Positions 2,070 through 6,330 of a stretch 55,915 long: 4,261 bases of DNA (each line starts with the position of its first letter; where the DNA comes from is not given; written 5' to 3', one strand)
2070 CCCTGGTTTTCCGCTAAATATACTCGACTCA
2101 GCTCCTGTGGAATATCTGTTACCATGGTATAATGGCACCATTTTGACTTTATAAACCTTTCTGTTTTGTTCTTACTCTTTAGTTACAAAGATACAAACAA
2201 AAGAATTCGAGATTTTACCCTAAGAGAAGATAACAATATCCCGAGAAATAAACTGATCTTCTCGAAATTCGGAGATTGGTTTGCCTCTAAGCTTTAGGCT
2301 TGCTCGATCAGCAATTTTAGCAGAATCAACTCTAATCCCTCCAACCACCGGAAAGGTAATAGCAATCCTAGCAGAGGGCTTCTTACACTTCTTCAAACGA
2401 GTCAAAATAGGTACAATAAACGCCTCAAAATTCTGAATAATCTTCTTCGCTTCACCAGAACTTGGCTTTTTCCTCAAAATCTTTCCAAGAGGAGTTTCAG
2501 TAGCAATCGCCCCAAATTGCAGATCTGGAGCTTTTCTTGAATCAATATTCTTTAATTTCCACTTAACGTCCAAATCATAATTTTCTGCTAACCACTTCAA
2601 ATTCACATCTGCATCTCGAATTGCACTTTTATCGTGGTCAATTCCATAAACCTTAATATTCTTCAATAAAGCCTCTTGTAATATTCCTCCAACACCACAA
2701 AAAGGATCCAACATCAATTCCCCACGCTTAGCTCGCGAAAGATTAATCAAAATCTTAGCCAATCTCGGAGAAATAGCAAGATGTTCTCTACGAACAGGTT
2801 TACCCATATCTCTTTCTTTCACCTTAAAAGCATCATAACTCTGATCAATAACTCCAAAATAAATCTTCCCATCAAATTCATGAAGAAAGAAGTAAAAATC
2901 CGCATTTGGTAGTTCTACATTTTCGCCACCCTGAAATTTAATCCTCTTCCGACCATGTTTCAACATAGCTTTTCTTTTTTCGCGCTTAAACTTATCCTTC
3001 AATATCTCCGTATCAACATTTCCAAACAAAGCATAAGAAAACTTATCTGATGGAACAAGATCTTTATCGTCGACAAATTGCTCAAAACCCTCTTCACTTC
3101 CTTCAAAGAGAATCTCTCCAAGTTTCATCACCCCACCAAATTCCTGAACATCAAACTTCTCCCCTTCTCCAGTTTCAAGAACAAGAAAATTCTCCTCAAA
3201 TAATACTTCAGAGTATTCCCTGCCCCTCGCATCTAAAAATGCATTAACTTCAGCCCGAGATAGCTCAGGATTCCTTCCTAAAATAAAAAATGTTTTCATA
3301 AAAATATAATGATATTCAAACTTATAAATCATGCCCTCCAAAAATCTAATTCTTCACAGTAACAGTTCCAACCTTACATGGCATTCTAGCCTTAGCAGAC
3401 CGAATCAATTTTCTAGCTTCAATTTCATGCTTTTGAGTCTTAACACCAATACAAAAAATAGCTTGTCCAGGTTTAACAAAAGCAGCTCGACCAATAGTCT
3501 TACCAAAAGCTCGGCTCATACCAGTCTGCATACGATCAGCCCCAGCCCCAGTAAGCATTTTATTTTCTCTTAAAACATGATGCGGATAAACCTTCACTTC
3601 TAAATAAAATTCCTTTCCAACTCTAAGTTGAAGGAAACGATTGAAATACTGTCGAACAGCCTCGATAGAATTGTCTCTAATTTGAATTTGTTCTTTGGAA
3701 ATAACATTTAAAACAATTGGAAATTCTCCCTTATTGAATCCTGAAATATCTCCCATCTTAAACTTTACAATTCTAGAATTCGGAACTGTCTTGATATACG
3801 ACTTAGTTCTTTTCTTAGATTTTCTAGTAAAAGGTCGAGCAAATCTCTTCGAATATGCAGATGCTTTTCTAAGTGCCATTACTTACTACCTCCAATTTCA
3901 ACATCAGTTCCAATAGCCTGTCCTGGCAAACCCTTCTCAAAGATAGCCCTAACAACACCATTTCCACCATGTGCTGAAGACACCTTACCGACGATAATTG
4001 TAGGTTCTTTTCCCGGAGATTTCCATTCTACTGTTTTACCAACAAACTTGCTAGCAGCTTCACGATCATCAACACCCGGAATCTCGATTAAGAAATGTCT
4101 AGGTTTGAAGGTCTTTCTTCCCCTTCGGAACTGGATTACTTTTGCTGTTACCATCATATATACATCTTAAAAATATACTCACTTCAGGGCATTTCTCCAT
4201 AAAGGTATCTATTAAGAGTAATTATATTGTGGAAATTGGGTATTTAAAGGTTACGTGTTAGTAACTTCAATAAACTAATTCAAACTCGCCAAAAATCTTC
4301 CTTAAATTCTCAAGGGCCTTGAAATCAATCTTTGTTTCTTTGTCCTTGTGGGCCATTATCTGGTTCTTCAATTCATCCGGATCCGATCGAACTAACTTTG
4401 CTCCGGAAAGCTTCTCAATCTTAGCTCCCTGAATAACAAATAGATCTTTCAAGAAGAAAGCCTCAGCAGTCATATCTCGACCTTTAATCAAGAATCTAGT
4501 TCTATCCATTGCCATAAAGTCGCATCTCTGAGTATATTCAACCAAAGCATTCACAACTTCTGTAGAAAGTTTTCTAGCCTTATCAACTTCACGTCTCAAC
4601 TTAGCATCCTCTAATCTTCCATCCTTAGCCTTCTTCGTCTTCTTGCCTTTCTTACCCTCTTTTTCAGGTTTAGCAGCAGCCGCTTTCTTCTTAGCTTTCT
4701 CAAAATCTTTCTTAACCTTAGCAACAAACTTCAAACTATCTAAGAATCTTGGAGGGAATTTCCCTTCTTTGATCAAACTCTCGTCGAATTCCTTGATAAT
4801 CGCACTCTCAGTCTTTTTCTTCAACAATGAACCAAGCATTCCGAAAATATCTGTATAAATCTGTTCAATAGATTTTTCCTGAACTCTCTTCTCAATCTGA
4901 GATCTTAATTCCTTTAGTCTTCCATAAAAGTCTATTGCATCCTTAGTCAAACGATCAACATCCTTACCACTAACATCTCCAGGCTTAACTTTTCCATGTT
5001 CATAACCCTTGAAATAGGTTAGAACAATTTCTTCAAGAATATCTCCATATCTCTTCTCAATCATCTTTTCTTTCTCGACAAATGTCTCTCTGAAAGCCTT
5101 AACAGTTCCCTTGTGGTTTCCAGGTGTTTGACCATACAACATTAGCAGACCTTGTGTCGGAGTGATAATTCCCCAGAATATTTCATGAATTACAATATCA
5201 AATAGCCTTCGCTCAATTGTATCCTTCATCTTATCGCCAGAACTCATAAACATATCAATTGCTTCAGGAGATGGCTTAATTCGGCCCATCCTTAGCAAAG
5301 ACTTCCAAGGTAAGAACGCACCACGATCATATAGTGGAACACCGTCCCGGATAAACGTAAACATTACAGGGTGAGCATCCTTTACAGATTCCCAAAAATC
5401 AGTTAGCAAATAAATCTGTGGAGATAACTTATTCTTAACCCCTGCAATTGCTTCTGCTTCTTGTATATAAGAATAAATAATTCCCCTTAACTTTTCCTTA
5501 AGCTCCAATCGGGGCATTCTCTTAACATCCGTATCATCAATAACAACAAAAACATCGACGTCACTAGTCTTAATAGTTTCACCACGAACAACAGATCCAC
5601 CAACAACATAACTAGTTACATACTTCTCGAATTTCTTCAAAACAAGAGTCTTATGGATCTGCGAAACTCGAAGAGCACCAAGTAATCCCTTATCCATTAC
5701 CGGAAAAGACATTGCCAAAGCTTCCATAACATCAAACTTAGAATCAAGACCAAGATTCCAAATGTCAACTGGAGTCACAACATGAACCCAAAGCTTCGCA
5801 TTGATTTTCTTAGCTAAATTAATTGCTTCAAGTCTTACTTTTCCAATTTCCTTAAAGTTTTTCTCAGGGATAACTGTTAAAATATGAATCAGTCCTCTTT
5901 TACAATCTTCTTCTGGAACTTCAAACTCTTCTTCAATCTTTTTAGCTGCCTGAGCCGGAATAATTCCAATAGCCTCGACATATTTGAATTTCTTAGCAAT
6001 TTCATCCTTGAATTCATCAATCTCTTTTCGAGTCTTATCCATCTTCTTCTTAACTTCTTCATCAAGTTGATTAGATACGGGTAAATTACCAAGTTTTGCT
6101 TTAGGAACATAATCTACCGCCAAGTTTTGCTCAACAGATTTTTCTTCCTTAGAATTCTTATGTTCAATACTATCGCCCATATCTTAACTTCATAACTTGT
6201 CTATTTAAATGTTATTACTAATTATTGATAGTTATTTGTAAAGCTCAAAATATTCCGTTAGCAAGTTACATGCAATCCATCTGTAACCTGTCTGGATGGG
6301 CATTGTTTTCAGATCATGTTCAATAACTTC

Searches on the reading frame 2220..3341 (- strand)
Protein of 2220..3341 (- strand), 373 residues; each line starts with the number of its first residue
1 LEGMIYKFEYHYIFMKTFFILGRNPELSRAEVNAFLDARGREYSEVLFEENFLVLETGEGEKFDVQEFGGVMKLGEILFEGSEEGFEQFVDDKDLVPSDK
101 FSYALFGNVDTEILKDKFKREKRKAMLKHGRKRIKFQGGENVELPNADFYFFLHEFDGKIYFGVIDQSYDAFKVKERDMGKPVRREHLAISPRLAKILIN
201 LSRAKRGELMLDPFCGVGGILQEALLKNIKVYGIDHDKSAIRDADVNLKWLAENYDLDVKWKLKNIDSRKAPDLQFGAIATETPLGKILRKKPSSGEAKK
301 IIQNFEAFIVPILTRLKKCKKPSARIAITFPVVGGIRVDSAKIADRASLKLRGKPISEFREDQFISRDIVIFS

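Call 13: search_protein_families(library=pfam, proteins=[window:2220-3341:-], max_evalue=0.00001)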
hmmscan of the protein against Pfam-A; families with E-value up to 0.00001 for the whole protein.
window:2220-3341:- (373 aa): 1 family
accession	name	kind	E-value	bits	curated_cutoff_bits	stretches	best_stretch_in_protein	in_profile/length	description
PF01170.24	UPF0020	-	2.1e-13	50.9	22.3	1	189-294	11-140/197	RMKL-like, methyltransferase domain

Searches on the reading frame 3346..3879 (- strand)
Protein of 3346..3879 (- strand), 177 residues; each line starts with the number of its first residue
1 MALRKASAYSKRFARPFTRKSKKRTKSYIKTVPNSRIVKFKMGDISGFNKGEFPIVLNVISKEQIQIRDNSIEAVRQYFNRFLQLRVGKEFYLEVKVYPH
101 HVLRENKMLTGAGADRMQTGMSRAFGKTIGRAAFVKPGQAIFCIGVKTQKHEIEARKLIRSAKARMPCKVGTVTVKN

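Call 59: search_protein_families(library=pfam, proteins=[window:3346-3879:-], max_evalue=0.00001)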
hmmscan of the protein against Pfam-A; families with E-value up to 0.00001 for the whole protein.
window:3346-3879:- (177 aa): 1 family
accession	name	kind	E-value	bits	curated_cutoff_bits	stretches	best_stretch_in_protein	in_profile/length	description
PF00252.24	Ribosomal_L16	-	3.3e-26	92.2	27.9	1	19-170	4-129/132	Ribosomal protein L16p/L10e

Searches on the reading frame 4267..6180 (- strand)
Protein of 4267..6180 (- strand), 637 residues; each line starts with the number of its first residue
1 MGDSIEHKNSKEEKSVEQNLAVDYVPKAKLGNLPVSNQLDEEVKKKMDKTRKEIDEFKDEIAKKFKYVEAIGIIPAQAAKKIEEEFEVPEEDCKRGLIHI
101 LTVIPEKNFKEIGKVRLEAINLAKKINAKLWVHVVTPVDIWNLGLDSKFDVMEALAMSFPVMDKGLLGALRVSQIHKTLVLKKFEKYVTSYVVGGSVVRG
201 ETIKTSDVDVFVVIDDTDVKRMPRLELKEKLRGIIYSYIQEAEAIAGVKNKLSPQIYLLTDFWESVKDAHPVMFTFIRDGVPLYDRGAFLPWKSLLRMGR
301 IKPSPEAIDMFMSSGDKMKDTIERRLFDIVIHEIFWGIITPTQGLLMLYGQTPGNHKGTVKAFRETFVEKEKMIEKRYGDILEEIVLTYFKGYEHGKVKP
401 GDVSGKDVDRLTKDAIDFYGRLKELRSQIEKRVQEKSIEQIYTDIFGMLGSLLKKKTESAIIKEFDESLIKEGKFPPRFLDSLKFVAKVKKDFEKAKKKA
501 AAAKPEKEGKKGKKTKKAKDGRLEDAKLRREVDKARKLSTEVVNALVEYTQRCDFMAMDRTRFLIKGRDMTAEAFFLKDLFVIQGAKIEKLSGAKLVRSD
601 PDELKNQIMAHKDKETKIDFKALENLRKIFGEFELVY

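Call 13: search_protein_families(library=pfam, proteins=[window:4267-6180:-], max_evalue=0.00001)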
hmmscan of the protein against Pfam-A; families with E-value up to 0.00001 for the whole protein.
window:4267-6180:- (637 aa): 1 family
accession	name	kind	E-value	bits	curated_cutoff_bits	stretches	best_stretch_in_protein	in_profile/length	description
PF01909.29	NTP_transf_2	-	3.1e-08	34.4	21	1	182-256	9-75/93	Nucleotidyltransferase domain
